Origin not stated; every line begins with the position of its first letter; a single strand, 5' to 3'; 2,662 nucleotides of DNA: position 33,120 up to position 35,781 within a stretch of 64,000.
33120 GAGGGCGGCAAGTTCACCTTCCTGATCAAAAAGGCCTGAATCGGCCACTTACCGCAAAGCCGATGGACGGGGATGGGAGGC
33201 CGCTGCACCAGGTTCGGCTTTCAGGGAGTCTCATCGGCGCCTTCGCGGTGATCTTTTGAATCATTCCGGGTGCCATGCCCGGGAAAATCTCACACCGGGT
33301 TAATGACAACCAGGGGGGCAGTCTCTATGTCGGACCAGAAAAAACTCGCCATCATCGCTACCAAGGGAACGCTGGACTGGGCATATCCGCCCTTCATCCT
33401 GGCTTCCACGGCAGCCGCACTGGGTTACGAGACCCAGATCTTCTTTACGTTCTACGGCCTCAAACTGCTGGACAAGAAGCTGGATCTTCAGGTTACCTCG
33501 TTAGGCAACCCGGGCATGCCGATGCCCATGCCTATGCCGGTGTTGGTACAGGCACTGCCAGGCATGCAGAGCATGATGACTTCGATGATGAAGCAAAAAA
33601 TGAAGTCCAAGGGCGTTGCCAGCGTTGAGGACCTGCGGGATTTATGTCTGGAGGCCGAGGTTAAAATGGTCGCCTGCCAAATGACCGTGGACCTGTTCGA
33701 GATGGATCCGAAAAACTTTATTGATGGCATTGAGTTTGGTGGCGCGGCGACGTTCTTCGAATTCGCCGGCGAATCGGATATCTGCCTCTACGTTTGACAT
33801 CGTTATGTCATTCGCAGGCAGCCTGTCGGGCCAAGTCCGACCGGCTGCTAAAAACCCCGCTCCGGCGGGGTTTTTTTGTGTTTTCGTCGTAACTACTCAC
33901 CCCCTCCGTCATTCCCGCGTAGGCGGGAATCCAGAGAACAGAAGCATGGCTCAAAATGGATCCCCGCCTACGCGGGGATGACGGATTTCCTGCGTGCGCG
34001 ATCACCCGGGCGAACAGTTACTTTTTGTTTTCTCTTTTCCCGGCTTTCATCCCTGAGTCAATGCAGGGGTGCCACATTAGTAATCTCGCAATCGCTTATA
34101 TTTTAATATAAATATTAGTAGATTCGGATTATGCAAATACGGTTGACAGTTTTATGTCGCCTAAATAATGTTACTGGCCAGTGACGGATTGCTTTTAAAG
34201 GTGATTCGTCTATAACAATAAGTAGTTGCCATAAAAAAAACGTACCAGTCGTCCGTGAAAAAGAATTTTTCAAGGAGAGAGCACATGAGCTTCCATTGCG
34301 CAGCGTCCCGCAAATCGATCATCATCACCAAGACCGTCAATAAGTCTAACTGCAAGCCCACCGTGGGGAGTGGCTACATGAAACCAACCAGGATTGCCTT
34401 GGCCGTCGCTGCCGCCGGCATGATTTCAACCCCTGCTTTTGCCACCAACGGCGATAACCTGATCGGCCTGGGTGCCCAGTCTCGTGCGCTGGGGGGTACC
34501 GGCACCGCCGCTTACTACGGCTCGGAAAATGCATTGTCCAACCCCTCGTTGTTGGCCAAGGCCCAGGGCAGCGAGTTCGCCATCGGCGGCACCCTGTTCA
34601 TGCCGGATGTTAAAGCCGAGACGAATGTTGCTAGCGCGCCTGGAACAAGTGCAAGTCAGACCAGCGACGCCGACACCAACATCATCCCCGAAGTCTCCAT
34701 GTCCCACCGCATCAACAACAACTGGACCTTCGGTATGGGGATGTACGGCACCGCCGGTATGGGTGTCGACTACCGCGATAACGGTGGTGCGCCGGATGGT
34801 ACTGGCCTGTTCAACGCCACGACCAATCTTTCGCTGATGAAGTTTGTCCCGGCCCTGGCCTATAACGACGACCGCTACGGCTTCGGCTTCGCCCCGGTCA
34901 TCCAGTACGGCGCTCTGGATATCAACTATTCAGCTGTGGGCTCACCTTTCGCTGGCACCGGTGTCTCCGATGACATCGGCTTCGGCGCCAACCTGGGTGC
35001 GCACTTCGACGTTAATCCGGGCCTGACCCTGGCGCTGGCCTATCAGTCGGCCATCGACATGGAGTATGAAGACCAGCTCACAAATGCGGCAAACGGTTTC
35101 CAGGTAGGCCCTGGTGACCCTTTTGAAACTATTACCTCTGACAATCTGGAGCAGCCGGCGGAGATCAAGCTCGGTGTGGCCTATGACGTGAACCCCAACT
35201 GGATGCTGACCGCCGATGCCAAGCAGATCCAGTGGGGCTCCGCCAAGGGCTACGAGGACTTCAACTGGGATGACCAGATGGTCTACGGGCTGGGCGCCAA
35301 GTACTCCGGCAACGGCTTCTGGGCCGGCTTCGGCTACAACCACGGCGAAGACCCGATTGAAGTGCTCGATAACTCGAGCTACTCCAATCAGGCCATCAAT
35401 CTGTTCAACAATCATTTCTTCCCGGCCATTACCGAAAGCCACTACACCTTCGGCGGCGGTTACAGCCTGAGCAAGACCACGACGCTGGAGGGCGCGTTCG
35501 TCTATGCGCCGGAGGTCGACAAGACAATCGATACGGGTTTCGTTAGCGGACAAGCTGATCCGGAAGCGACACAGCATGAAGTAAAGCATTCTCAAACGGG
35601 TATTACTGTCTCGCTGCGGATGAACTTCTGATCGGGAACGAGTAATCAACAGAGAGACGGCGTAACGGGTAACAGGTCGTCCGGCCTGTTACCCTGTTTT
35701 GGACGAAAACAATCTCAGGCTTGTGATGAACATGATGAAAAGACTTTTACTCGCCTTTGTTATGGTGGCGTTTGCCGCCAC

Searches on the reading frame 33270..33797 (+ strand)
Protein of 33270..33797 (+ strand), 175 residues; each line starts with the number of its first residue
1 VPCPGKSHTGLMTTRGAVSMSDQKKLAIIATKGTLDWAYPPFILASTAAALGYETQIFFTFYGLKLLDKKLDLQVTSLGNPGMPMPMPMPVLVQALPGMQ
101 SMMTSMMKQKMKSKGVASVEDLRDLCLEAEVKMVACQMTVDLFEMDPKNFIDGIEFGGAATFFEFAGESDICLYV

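Call 9: search_protein_families(library=pfam, proteins=[window:33270-33797:+])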
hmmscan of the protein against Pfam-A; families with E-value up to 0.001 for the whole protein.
window:33270-33797:+ (175 aa): 2 families
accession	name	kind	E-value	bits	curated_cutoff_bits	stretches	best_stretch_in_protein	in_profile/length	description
PF13686.11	DrsE_2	-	5e-52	176.4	25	1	23-173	2-155/156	DsrE/DsrF/DrsH-like family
PF02635.20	DsrE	-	1.4e-06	28.9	22.7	1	24-170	1-111/116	DsrE/DsrF-like family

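Call 10: search_protein_families(library=ncbifam, proteins=[window:33270-33797:+])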
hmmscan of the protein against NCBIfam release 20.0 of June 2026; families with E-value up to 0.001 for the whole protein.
window:33270-33797:+ (175 aa): 1 family
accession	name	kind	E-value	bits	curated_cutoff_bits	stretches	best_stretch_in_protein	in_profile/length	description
NF047629.1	SulfCarrDsrE2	equivalog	2.5e-88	294.3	210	1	22-175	2-159/159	sulfur carrier protein DsrE2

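Call 80: find_encoding_contigs(protein=window:33327-33797:+, flank=2500, max_places=10)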
Protein window:33327-33797:+ (156 aa): 3 contigs read that carry it; 3 places shown.
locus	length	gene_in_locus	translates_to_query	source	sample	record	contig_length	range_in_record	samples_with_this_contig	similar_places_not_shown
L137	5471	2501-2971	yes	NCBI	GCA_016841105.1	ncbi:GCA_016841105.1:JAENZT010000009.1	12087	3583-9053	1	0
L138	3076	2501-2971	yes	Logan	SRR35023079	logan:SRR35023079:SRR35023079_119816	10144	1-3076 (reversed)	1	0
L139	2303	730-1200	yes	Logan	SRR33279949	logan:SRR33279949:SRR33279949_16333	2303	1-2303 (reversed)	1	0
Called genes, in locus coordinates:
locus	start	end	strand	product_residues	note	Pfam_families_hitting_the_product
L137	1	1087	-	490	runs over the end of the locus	PF07719:TPR_2 (faint), PF01435:Peptidase_M48, PF13428:TPR_14 (faint), PF12895:ANAPC3 (faint), PF14559:TPR_19 (weak)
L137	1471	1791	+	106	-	PF00581:Rhodanese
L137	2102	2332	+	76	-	PF01206:TusA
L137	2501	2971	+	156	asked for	PF02635:DsrE (weak), PF13686:DrsE_2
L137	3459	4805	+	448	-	PF03349:Toluene_X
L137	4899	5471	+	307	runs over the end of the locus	PF03625:DUF302 (faint)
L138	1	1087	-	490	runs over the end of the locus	PF07719:TPR_2 (faint), PF01435:Peptidase_M48, PF13428:TPR_14 (faint), PF12895:ANAPC3 (faint), PF14559:TPR_19 (weak)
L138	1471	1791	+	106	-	PF00581:Rhodanese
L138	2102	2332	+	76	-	PF01206:TusA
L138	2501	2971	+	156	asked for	PF02635:DsrE (weak), PF13686:DrsE_2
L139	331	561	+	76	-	PF01206:TusA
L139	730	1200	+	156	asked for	PF02635:DsrE (weak), PF13686:DrsE_2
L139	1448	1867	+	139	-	PF00210:Ferritin (faint), PF02915:Rubrerythrin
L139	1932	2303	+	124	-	?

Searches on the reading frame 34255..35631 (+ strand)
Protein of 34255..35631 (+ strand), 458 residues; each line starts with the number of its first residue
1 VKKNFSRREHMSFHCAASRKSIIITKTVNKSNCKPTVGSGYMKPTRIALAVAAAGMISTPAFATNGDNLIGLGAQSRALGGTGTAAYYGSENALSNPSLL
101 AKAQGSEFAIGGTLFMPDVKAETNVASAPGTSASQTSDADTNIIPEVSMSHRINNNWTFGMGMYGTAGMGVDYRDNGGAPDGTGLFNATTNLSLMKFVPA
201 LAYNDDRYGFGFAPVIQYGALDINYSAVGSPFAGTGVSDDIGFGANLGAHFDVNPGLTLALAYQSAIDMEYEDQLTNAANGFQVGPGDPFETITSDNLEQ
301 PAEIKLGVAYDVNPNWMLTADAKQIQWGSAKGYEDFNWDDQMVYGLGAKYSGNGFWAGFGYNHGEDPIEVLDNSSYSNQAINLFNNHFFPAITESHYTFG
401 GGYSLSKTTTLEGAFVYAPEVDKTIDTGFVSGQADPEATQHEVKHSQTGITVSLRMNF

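Call 9: search_protein_families(library=pfam, proteins=[window:34255-35631:+])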
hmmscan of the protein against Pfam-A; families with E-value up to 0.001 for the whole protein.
window:34255-35631:+ (458 aa): 1 family
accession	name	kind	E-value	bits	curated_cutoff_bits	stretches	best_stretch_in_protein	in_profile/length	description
PF03349.22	Toluene_X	-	2e-22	79.7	29.7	1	52-458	3-421/421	Outer membrane protein transport protein (OMPP1/FadL/TodX)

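Call 10: search_protein_families(library=ncbifam, proteins=[window:34255-35631:+])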
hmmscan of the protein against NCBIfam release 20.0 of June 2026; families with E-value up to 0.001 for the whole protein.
window:34255-35631:+ (458 aa): 2 families
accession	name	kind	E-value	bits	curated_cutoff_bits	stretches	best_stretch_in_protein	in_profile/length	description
NF053685.1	BamG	equivalog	6.5e-11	41.9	250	1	242-353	187-307/397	BamG family beta-barrel-assembly machinery protein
NF007988.0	PRK10716.1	equivalog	2.1e-08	33.3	585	1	45-213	8-170/435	long-chain fatty acid transporter FadL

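Call 33: find_homologous_proteins(query=window:34378-35631:+)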
Query window:34378-35631:+ (417 aa): 1651 proteins with E <= 0.001 among 8000 candidates; the best 120 are listed.
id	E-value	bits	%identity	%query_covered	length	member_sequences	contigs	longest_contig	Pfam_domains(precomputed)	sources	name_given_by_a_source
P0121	7.0e-278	939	100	100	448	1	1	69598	PF03349.23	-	-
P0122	2.2e-205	700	77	100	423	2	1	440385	PF03349.23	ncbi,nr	ncbi:OmpP1/FadL family transporter [Thiohalomonas denitrificans]|nr:outer membrane protein transport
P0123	1.3e-199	681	74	100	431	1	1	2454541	PF03349.23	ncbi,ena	-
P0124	1.6e-191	655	71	100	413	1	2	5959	PF03349.23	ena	-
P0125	1.1e-179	616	69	100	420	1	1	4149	PF03349.23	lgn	-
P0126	1.0e-178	612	67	100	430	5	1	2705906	PF03349.23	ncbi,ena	-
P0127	2.8e-178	611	68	100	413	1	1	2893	PF03349.23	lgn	-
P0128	2.9e-178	611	69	100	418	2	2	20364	PF03349.23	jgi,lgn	jgi:long-chain fatty acid transport protein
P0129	4.2e-178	610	68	100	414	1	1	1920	PF03349.23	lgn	-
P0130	3.2e-175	601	66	100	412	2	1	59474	PF03349.23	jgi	jgi:long-chain fatty acid transport protein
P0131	4.1e-175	601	65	100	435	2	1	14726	PF03349.23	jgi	-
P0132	6.4e-175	600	68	100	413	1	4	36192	PF03349.23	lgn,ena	-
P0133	3.1e-174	598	66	100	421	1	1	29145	PF03349.23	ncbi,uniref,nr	ncbi:MAG: outer membrane protein transport protein [Thiomicrospira sp.]|uniref:OmpP1/FadL family tra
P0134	5.5e-174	597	64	100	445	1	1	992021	PF03349.23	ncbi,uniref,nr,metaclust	ncbi:OmpP1/FadL family transporter [Thiomicrospira sp. WB1]|uniref:OmpP1/FadL family transporter n=1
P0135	9.9e-174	596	65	100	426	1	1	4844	PF03349.23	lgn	-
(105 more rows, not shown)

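Call 34: find_encoding_contigs(protein=P0122, flank=4000, max_places=2)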
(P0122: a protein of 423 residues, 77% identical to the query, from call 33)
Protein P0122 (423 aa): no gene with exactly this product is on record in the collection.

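Call 35: find_encoding_contigs(protein=P0123, flank=4000, max_places=2)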
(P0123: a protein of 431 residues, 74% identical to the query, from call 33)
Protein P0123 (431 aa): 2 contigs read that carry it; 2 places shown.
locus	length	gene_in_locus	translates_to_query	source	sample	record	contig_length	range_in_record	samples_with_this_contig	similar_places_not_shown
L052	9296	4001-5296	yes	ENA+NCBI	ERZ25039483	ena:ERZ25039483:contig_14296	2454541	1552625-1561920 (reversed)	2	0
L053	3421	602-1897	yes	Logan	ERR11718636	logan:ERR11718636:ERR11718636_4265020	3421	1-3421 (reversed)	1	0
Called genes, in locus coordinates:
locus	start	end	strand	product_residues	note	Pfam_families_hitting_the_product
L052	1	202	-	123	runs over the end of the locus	PF13442:Cytochrome_CBB3, PF00034:Cytochrom_C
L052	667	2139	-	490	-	PF01435:Peptidase_M48, PF12895:ANAPC3 (faint), PF13424:TPR_12 (faint), PF07719:TPR_2 (faint), PF13428:TPR_14 (weak), PF13432:TPR_16 (weak), PF14559:TPR_19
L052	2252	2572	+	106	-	PF00581:Rhodanese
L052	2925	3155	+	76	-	PF01206:TusA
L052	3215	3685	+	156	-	PF02635:DsrE (weak), PF13686:DrsE_2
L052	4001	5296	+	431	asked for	PF03349:Toluene_X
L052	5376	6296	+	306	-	-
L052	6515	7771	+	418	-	PF00464:SHMT, PF00155:Aminotran_1_2 (weak)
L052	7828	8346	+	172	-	PF22811:Zn_ribbon_NrdR, PF03477:ATP-cone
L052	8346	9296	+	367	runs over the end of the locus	PF00383:dCMP_cyt_deam_1, PF14437:MafB19-deam, PF01872:RibD_C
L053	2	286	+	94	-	?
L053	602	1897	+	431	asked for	PF03349:Toluene_X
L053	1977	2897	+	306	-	-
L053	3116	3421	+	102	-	?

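Call 36: find_encoding_contigs(protein=P0126, flank=4000, max_places=2)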
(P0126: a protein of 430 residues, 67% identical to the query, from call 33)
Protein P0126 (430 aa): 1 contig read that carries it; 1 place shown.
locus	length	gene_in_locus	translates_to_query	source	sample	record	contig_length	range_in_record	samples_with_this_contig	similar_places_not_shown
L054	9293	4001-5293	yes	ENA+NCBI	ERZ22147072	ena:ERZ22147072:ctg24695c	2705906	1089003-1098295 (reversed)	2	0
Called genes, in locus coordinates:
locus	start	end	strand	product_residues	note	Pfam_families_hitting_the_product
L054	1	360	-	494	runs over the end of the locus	PF02321:OEP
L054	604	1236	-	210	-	PF02129:Peptidase_S15, PF12697:Abhydrolase_6 (weak), PF12146:Hydrolase_4 (weak), PF00561:Abhydrolase_1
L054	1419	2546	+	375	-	PF00389:2-Hacid_dh, PF02826:2-Hacid_dh_C, PF11890:DUF3410 (weak)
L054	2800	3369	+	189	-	PF03625:DUF302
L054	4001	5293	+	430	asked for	PF03349:Toluene_X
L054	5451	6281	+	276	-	PF01370:Epimerase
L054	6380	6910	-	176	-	PF04186:FxsA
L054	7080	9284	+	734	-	PF11412:DsbD_N, PF02683:DsbD_TM, PF13386:DsbD_2, PF00085:Thioredoxin, PF13098:Thioredoxin_2, PF13899:Thioredoxin_7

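Call 37: find_encoding_contigs(protein=P0124, flank=4000, max_places=2)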
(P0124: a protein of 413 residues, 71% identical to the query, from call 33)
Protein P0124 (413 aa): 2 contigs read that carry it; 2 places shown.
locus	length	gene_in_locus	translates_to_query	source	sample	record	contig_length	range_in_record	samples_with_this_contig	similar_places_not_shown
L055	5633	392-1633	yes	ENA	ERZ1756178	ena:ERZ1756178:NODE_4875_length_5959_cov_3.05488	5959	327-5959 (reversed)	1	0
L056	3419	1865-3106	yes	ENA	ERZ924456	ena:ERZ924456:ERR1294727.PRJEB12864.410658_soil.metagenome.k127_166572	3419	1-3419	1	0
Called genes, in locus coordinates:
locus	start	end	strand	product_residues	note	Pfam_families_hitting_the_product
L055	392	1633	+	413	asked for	PF03349:Toluene_X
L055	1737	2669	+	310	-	-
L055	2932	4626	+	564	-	PF02776:TPP_enzyme_N, PF00205:TPP_enzyme_M, PF02775:TPP_enzyme_C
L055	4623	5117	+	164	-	PF01842:ACT, PF22629:ACT_AHAS_ss, PF13710:ACT_5, PF10369:ALS_ss_C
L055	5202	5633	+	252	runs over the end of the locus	?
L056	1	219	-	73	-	?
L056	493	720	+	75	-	PF01206:TusA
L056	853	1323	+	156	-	PF02635:DsrE, PF13686:DrsE_2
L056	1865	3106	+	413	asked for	PF03349:Toluene_X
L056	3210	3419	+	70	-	?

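Call 56: find_related_loci(query=window:34378-35631:+, collection=metagenome_contigs, flank=2500)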
Query window:34378-35631:+ (417 aa) in metagenome_contigs; peptide patterns used: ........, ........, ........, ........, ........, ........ (x = any residue, [..] = any of these).
153 stretches matched a pattern; 91 encode a relative of the query (tblastn E <= 1e-3); the best 80 are kept; 80 distinct loci.
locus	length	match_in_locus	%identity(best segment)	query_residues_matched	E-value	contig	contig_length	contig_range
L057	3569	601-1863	61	1-417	1e-166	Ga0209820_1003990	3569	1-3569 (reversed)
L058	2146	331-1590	62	1-417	2e-171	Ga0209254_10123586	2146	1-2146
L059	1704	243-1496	61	1-417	7e-171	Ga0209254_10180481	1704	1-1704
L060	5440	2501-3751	59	1-417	1e-154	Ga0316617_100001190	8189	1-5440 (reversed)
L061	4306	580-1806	46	17-417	1e-110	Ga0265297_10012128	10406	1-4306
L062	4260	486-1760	46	1-417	2e-110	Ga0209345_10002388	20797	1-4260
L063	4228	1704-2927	46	1-417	3e-111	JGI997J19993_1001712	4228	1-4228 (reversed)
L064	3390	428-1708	46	1-417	1e-112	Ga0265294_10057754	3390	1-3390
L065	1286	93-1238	46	21-417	1e-111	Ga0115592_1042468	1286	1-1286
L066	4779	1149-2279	43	18-417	4e-97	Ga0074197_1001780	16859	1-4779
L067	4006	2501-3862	41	1-417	2e-96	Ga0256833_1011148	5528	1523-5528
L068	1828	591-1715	43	18-417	4e-102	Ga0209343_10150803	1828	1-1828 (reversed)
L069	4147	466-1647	44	1-417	3e-95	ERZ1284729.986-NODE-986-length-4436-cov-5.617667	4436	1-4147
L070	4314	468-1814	41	1-417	1e-94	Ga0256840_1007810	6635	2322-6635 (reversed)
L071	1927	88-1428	43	18-417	6e-99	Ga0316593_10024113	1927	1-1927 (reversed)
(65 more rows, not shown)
